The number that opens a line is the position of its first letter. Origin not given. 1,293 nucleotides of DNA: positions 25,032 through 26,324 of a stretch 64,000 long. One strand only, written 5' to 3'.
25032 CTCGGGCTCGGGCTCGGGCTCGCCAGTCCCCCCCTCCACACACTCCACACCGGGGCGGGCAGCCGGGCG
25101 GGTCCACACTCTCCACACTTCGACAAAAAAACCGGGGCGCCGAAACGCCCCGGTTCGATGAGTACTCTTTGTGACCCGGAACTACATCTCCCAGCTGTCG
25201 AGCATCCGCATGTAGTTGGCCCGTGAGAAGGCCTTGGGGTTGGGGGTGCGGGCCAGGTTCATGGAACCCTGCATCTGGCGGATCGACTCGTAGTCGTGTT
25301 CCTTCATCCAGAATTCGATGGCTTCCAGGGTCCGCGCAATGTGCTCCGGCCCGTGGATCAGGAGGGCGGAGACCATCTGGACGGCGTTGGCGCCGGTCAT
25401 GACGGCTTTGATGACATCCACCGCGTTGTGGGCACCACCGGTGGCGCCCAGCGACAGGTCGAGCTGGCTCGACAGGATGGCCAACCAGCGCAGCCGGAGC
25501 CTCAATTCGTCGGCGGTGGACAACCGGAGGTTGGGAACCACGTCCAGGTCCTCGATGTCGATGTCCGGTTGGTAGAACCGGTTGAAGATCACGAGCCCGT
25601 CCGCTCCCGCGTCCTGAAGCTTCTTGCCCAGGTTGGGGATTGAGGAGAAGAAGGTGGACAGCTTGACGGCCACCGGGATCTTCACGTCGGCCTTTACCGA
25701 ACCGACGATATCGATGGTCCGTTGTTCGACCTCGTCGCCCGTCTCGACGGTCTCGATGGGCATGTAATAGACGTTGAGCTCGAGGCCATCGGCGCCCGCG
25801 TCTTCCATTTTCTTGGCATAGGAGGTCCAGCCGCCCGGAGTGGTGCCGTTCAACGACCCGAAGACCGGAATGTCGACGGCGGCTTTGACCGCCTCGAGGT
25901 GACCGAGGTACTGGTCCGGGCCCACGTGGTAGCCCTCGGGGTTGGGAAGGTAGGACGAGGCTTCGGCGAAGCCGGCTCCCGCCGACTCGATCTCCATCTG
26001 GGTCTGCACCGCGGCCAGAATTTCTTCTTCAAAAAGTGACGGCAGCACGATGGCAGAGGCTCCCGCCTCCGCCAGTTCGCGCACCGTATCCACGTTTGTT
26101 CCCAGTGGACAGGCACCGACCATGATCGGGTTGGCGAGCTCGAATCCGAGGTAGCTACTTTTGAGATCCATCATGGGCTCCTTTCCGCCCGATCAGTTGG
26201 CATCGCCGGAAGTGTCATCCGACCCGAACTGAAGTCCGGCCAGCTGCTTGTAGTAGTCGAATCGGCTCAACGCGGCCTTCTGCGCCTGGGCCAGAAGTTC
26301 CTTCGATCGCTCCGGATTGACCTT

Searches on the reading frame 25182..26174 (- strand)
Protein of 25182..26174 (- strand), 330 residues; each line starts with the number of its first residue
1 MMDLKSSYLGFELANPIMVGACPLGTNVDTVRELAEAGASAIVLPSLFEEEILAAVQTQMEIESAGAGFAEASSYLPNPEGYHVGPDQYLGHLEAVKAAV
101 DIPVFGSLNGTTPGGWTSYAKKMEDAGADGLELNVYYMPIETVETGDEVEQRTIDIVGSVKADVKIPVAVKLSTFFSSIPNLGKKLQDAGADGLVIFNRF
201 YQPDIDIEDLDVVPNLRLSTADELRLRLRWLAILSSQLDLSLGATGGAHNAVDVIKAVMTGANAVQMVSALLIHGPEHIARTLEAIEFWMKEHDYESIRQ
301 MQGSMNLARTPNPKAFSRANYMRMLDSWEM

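Call 28: search_protein_families(library=pfam, proteins=[window:25182-26174:-], max_evalue=0.00001)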
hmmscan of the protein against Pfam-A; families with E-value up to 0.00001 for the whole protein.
window:25182-26174:- (330 aa): 1 family
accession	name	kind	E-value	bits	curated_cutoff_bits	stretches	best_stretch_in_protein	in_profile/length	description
PF01180.27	DHO_dh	-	6.2e-10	39.2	27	1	85-286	75-287/291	Dihydroorotate dehydrogenase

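Call 68: find_encoding_contigs(protein=window:25182-26174:-, flank=1000, max_places=3)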
Protein window:25182-26174:- (330 aa): no gene with exactly this product is on record in the collection.
